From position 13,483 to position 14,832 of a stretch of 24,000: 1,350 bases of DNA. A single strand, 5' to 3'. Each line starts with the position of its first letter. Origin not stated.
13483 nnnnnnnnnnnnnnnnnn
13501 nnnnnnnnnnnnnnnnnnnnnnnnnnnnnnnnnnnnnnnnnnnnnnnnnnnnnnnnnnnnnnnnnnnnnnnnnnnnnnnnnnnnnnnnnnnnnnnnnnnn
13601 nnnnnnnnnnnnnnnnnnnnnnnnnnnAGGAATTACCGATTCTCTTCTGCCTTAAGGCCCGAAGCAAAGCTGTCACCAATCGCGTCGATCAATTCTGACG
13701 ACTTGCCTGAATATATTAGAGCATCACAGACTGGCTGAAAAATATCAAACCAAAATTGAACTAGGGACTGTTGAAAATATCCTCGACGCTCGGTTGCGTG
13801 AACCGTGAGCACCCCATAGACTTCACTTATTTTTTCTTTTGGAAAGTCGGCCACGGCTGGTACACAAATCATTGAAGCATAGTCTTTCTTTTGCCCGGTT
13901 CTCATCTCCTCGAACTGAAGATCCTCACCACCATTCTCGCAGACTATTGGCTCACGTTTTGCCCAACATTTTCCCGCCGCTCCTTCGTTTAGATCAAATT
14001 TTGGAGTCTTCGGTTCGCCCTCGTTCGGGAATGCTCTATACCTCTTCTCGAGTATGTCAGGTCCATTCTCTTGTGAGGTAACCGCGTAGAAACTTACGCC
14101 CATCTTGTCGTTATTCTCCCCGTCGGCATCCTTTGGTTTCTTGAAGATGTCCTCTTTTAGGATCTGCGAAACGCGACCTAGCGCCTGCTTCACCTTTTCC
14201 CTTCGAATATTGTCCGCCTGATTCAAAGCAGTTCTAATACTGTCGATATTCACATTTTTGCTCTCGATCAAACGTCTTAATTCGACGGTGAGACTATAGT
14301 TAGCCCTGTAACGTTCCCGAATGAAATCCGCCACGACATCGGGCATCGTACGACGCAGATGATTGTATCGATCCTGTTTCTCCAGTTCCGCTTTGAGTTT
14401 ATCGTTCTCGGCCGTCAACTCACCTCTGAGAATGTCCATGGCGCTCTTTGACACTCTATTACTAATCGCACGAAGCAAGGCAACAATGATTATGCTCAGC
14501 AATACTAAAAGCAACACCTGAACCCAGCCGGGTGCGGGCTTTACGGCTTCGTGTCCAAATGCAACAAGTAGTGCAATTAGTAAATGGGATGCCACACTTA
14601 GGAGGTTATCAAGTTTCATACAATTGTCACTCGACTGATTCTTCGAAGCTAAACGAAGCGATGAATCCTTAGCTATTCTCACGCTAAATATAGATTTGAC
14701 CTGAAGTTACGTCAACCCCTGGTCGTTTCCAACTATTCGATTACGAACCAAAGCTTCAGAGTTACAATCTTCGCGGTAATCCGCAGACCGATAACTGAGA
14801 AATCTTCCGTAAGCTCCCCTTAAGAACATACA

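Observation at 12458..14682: Tightly coupled two-gene module: 2-TM coiled-coil GAF-like protein plus a complete adenosine deaminase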

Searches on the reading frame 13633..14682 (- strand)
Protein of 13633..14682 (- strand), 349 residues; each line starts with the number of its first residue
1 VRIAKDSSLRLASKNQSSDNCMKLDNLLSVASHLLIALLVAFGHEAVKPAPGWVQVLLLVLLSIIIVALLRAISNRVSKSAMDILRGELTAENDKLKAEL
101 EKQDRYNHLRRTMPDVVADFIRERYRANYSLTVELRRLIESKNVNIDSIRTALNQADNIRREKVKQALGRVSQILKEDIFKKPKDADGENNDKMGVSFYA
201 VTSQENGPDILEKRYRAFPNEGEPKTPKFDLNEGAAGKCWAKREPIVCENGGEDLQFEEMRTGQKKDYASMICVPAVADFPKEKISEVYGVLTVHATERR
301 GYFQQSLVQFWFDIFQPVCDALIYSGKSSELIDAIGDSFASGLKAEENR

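Call 3: search_protein_families(library=pfam, proteins=[window:13633-14682:-], max_evalue=0.1)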
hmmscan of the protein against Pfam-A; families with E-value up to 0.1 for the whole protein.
window:13633-14682:- (349 aa): 2 families
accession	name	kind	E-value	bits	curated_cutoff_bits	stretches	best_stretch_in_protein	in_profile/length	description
PF13185.12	GAF_2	-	2.7e-05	24.8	28.6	1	215-307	36-120/136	GAF domain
PF01590.32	GAF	-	0.00086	20.3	22.4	1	228-309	51-120/133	GAF domain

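Call 4: search_protein_families(library=padloc, proteins=[window:13633-14682:-], max_evalue=0.1)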
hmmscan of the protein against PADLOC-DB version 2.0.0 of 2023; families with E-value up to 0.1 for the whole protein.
window:13633-14682:- (349 aa): 1 family
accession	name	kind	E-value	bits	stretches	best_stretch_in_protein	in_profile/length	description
PDLC00600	ZorA1|ZorA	-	0.021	11.4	1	49-103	26-78/677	MotA/ExbB/TolQ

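Call 5: search_protein_families(library=ncbifam, proteins=[window:13633-14682:-], max_evalue=0.01)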
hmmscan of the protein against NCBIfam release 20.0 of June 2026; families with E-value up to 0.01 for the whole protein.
window:13633-14682:- (349 aa): 0 families

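Call 8: find_homologous_proteins(query=window:13636-14619:-, max_evalue=0.001)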
Query seq(328 aa) (328 aa): 12 proteins with E <= 0.001 among 5664 candidates.
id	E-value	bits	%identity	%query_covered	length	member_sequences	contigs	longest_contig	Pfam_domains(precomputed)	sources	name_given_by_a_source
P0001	1.4e-213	726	100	100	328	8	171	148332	-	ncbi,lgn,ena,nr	ncbi:MAG: GAF domain-containing protein [Blastocatellia bacterium]|nr:GAF domain-containing protein 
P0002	5.7e-144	497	66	99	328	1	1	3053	-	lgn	-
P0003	2.2e-141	489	66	99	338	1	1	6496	PF13185.13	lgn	-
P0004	2.7e-136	472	62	100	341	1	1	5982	PF13185.13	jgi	jgi:hypothetical protein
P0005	1.1e-81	292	73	55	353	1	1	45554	-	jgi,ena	jgi:hypothetical protein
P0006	5.8e-77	277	45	95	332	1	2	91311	-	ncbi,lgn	-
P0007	1.0e-71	260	43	95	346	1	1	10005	-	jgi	jgi:hypothetical protein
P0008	1.6e-70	256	43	96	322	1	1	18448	-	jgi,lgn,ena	-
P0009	3.0e-67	245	41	92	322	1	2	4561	-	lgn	-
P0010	2.0e-59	219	40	93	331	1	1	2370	-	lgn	-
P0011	8.4e-56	207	36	95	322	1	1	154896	-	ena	-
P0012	9.6e-51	191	46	65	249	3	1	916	PF13185.13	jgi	jgi:hypothetical protein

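Call 9: find_encoding_contigs(protein=P0006, flank=6000, max_places=3)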
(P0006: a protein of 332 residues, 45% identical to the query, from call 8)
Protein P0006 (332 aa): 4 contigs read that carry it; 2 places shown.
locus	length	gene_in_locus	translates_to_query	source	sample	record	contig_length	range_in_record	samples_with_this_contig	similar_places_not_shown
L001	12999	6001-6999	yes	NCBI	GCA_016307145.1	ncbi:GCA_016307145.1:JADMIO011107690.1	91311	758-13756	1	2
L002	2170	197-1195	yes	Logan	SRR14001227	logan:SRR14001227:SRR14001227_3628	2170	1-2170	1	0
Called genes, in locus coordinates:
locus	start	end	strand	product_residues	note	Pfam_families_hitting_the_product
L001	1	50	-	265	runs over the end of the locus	PF13424:TPR_12 (weak)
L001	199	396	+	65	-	-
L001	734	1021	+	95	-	PF12844:HTH_19, PF01381:HTH_3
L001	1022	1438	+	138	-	-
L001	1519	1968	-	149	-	PF21984:DnaD_N (weak), PF13730:HTH_36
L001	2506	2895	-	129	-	PF03793:PASTA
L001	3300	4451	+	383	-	PF00962:A_deaminase, PF19326:AMP_deaminase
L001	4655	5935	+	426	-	PF00709:Adenylsucc_synt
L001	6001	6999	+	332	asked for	-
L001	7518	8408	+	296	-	-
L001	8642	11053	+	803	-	PF00989:PAS, PF08447:PAS_3, PF08448:PAS_4, PF13426:PAS_9, PF00989:PAS, PF13426:PAS_9, PF01590:GAF, PF13185:GAF_2, +11 more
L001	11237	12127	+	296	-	-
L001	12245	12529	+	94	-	-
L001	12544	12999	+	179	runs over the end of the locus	PF04542:Sigma70_r2, PF04545:Sigma70_r4, PF08281:Sigma70_r4_2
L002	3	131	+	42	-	?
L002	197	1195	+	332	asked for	-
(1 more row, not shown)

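Call 10: find_encoding_contigs(protein=P0011, flank=6000, max_places=3)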
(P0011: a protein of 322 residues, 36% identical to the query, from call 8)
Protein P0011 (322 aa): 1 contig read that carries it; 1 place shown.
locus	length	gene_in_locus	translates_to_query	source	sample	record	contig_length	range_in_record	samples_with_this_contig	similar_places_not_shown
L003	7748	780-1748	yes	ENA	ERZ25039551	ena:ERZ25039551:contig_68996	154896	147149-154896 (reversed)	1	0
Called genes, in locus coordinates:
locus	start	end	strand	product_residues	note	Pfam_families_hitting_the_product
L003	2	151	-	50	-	?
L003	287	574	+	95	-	PF00962:A_deaminase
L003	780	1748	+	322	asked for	-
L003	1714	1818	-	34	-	-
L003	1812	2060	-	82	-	-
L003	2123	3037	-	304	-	-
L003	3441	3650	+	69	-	-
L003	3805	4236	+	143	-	PF13274:SocA_Panacea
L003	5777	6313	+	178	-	-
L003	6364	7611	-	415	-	PF14052:Caps_assemb_Wzi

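Call 11: find_encoding_contigs(protein=P0005, flank=6000, max_places=3)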
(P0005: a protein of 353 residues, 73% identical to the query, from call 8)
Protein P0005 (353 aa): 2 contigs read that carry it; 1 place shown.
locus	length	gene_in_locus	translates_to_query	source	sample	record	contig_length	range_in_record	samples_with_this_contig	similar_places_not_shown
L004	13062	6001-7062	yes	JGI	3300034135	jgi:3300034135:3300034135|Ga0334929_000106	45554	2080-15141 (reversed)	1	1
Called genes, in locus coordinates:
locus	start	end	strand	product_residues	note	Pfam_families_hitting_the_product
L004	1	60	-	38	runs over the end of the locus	-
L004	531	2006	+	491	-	-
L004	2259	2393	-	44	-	-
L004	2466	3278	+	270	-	-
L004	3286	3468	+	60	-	-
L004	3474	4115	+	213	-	-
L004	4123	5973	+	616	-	PF10412:TrwB_AAD_bind (weak), PF12696:TraG-D_C (weak)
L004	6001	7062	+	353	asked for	-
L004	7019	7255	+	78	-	-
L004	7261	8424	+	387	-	PF00962:A_deaminase, PF19326:AMP_deaminase (weak)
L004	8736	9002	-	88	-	-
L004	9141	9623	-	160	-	-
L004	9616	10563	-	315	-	PF13238:AAA_18 (weak), PF13207:AAA_17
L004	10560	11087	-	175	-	-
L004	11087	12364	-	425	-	PF10237:N6-adenineMlase (faint)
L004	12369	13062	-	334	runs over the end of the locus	PF04055:Radical_SAM (faint)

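Call 12: find_encoding_contigs(protein=P0007, flank=6000, max_places=2)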
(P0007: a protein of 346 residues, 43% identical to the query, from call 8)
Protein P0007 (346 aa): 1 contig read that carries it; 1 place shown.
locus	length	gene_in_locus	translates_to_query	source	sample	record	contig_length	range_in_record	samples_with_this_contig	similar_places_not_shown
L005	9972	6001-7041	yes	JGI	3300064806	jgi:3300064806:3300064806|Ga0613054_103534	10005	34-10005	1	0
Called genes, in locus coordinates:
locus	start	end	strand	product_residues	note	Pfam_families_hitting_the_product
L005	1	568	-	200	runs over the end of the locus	?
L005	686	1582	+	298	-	PF24741:AlkZ-rel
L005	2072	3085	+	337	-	PF14534:DUF4440, PF12680:SnoaL_2 (faint), PF14534:DUF4440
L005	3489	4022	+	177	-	PF07452:CHRD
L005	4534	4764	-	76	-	-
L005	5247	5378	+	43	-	-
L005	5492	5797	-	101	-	PF00709:Adenylsucc_synt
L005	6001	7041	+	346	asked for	-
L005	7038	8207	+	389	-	PF00962:A_deaminase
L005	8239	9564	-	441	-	PF00709:Adenylsucc_synt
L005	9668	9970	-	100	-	?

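Call 13: find_encoding_contigs(protein=P0008, flank=6000, max_places=2)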
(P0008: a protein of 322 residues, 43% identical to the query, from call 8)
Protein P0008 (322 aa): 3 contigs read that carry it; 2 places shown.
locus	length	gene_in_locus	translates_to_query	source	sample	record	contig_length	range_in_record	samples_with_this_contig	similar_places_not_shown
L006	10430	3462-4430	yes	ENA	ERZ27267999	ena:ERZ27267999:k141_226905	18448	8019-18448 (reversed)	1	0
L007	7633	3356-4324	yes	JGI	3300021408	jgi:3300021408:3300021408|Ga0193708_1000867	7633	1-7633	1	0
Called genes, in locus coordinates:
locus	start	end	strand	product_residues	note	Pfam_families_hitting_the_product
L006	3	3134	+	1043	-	?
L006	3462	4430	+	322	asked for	-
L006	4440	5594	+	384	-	PF00962:A_deaminase, PF19326:AMP_deaminase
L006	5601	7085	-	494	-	PF02638:GHL10, PF13200:DUF4015 (weak)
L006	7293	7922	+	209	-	PF13089:PP_kinase_N, PF02503:PP_kinase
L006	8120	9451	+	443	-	PF02503:PP_kinase, PF17941:PP_kinase_C_1, PF13091:PLDc_2 (faint), PF13090:PP_kinase_C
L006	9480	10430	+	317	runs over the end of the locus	-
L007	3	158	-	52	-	?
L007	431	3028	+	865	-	PF00963:Cohesin (weak), PF13620:CarboxypepD_reg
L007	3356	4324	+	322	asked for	-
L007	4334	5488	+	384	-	PF00962:A_deaminase, PF19326:AMP_deaminase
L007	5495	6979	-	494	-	PF02638:GHL10, PF13200:DUF4015 (weak)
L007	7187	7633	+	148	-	PF13089:PP_kinase_N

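Call 14: find_encoding_contigs(protein=P0004, flank=6000, max_places=2)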
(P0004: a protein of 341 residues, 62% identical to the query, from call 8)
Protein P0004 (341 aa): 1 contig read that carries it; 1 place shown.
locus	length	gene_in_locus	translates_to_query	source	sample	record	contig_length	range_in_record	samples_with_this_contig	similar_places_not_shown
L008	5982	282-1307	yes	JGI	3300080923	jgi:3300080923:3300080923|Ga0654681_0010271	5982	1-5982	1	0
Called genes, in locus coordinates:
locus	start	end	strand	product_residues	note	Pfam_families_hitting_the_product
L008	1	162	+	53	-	?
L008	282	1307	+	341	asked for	PF13185:GAF_2 (weak)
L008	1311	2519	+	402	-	PF00962:A_deaminase, PF19326:AMP_deaminase (weak)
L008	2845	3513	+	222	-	-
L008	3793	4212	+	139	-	-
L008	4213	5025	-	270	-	PF00912:Transgly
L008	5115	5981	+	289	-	?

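Call 15: find_encoding_contigs(protein=P0003, flank=6000, max_places=2)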
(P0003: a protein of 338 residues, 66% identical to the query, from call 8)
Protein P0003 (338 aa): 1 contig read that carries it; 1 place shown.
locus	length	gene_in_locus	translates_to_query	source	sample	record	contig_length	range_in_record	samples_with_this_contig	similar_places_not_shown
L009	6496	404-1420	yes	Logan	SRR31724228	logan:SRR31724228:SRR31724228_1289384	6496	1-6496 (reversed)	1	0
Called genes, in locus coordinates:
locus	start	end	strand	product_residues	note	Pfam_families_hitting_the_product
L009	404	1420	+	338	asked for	PF13185:GAF_2 (weak)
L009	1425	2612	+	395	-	PF00962:A_deaminase, PF19326:AMP_deaminase (weak)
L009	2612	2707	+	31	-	-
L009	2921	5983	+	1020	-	PF00176:SNF2-rel_dom, PF00270:DEAD (weak), PF04851:ResIII, PF00271:Helicase_C, PF16203:ERCC3_RAD25_C (weak)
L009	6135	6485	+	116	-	-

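Call 29: search_protein_families(library=ncbifam, proteins=[L001:4655-5935:+, L005:8239-9564:-, L005:5492-5797:-], max_evalue=0.01)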
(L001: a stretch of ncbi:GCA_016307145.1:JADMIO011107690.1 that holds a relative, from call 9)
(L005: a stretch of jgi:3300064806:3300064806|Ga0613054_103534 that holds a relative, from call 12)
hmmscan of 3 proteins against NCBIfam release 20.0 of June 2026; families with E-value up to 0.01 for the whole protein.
L001:4655-5935:+ (426 aa): 6 families
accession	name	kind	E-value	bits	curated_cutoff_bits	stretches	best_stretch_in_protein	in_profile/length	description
NF002223.0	PRK01117.1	equivalog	2.9e-133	444.8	402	1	1-419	1-423/430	adenylosuccinate synthase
TIGR00184.1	purA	equivalog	5.5e-123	410.9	395.55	1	5-419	1-419/425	adenylosuccinate synthase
NF010355.0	PRK13783.1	equivalog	4.5e-91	306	445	1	4-419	3-403/404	adenylosuccinate synthase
NF010357.0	PRK13785.1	equivalog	2.6e-79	267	700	1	1-421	1-451/455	adenylosuccinate synthase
NF003295.0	PRK04293.1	equivalog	5.7e-64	216.1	368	3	194-337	147-288/337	adenylosuccinate synthetase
NF038379.2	amino_Aden_PurZ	exception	1.3e-30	106.6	300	1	3-311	1-282/293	succino-amino-deoxyadenylate synthase PurZ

L005:8239-9564:- (441 aa): 6 families
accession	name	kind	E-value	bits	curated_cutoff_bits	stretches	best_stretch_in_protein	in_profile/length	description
NF002223.0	PRK01117.1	equivalog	5.1e-176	585.7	402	1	2-428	3-426/430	adenylosuccinate synthase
TIGR00184.1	purA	equivalog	5.4e-155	516.4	395.55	1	4-428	1-422/425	adenylosuccinate synthase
NF010357.0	PRK13785.1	equivalog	4.6e-122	407.9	700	1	1-428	1-452/455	adenylosuccinate synthase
NF010355.0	PRK13783.1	equivalog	6.1e-111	371.4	445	1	3-420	3-398/404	adenylosuccinate synthase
NF003295.0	PRK04293.1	equivalog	5.8e-71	239.1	368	3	190-340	143-288/337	adenylosuccinate synthetase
NF038379.2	amino_Aden_PurZ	exception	1.1e-29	103.6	300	1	2-322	1-290/293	succino-amino-deoxyadenylate synthase PurZ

L005:5492-5797:- (101 aa): 5 families
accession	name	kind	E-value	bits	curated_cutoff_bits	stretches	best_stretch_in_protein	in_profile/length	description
NF002223.0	PRK01117.1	equivalog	6.3e-30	104.3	402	1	2-94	335-427/430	adenylosuccinate synthase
TIGR00184.1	purA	equivalog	1.2e-27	96.9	395.55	1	2-94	331-423/425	adenylosuccinate synthase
NF010357.0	PRK13785.1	equivalog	1.2e-14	53.8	700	1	2-93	358-452/455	adenylosuccinate synthase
NF010355.0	PRK13783.1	equivalog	1e-11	44.6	445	1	2-85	325-398/404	adenylosuccinate synthase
NF003295.0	PRK04293.1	equivalog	2.1e-07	30.2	368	1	48-94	289-335/337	adenylosuccinate synthetase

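Call 30: predict_structure(alignment_id=A1)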
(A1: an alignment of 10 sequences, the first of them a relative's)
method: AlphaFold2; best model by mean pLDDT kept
length: 328 residues; sequences in the alignment: 10
mean_pLDDT: 77.9   pTM: 0.65
mean pLDDT of the five models: 77.9, 76.1, 75.7, 60.4, 60.3
residues with pLDDT >= 90: 30; 70-90: 239; 50-70: 47; < 50: 12
segments of 3 or more residues with pLDDT < 50: 1-5, 162-166
pLDDT, mean of each block of 10 residues (from residue 1): 52 70 72 80 79 73 80 80 81 86 87 89 84 86 87 75 49 84 86 75 73 88 84 55 66 87 83 81 83 89 77 78 71
secondary structure, 60 per line:
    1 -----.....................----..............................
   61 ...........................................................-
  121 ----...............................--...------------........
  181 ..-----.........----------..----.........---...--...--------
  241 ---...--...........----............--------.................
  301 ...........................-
elements in order: H6-26 H31-119 H125-155 E173-182 E188-196 H213-221 E225-227 E249-259 E264-275 H284-327

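Call 32: search_protein_representatives(alignment_id=A1)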
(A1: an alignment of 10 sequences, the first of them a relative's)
Query: 10 sequences, 329 profile positions. Proteins with E-value up to 0.001 (for the whole library): 93; up to 1e-10: 38; up to 1e-30: 14. The best 93 are listed.
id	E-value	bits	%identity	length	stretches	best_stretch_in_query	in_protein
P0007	8.1e-142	488.6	-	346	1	3-327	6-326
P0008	5.9e-132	456.2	-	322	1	3-327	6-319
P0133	1.0e-126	439.0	-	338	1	3-323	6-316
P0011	5.8e-125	433.3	-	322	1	3-328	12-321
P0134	3.2e-117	407.8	-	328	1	14-321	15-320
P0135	5.5e-110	384.0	-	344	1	5-326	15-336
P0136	2.0e-103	362.5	-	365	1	5-324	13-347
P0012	1.8e-94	333.1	-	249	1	92-324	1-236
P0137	3.1e-90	319.1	-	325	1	5-322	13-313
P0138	6.7e-89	314.7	-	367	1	3-320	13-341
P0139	2.5e-60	220.8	-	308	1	10-321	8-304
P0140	4.4e-57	210.2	-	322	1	4-324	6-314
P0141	5.7e-43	163.8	-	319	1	6-318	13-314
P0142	9.4e-39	149.9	-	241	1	4-185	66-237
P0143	1.3e-27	113.2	-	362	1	12-327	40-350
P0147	3.3e-20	88.9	-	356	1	10-324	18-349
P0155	4.2e-13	65.6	-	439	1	144-311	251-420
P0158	1.7e-12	63.6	-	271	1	109-309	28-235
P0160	6.6e-12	61.7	-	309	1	131-305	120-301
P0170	3.9e-09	52.6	-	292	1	207-301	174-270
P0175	9.8e-09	51.2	-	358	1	22-289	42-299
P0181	4.6e-08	49.0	-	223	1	139-289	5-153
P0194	7.6e-07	45.0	-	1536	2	205-257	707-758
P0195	1.2e-06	44.4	-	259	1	206-318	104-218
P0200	2.0e-06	43.7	-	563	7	117-150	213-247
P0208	4.3e-05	39.3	-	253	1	142-305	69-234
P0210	7.0e-05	38.6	-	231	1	197-282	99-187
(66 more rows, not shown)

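Call 36: fold_search(model_id=the predicted structure, library=pdb)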
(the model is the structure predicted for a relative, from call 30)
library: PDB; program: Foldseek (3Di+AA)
matches with E <= 10: 443; with E <= 0.001: 57
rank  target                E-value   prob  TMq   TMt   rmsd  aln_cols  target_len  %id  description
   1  1f5m_A                3.8e-07  1.00  0.33  0.57  12.0       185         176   13  STRUCTURE OF THE GAF DOMAIN (released 2000-11-10)
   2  3ksf_A                8.4e-07  1.00  0.33  0.64   8.2       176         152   16  structure of fRMsr of Staphylococcus aureus (reduced form) (released 2010-05-26)
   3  1f5m_B                1.6e-06  1.00  0.33  0.56  11.6       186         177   12  STRUCTURE OF THE GAF DOMAIN (released 2000-11-10)
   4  3mmh_A                2.4e-06  1.00  0.35  0.63   9.3       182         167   15  X-ray structure of free methionine-R-sulfoxide reductase from neisseria meningitidis in complex with its substrate (released 2010-05-19)
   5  3ksf_D                3.1e-06  1.00  0.33  0.63   8.1       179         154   15  structure of fRMsr of Staphylococcus aureus (reduced form) (released 2010-05-26)
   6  4mmn_A                3.9e-06  1.00  0.31  0.64   4.5       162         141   13  Structural and biochemical analysis of type II free methionine-R-sulfoxide reductase from Thermoplasma acidophilum (released 2014-08-06)
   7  3rfb_A                4.4e-06  1.00  0.33  0.62   8.2       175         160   15  Structure of fRMsr (released 2012-04-11)
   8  3ksg_A                4.4e-06  1.00  0.33  0.63   8.2       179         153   16  structure of fRMsr of Staphylococcus aureus (complex with substrate) (released 2010-05-26)
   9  9cxh_A                7.2e-06  1.00  0.37  0.16   7.7       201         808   14  Structure of PDE6C in complex with the rod inhibitory p gamma subunit in the presence of cGMP (released 2024-12-18)
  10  4g3v_A                7.2e-06  1.00  0.32  0.59   9.0       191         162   15  Crystal structure of A. Aeolicus nlh2 gaf domain in an inactive state (released 2013-05-29)
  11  5w10_D                1.3e-05  1.00  0.29  0.53   4.2       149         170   21  Lcd1 GAF domain in complex with cAMP ligand (released 2017-06-28)
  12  5w10_A                1.7e-05  1.00  0.30  0.53   4.2       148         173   20  Lcd1 GAF domain in complex with cAMP ligand (released 2017-06-28)
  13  5w10_C                1.8e-05  1.00  0.29  0.53   4.1       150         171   22  Lcd1 GAF domain in complex with cAMP ligand (released 2017-06-28)
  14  1vhm_B                1.9e-05  1.00  0.31  0.56  12.5       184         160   15  Crystal structure of an hypothetical protein (released 2003-12-30)
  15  5w10_B                2.0e-05  1.00  0.29  0.49   4.6       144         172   19  Lcd1 GAF domain in complex with cAMP ligand (released 2017-06-28)
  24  9cxh_B                7.3e-05  1.00  0.37  0.17   9.9       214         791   16  Structure of PDE6C in complex with the rod inhibitory p gamma subunit in the presence of cGMP (released 2024-12-18)
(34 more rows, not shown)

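Call 37: find_related_loci(query=A1, collection=genome_contigs, flank=7000)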
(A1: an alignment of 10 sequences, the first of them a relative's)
Query A1 (328 aa) in genome_contigs; peptide patterns used: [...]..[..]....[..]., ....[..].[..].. (x = any residue, [..] = any of these).
9 stretches matched a pattern, but none encodes a relative of the query by tblastn (E <= 1e-3).
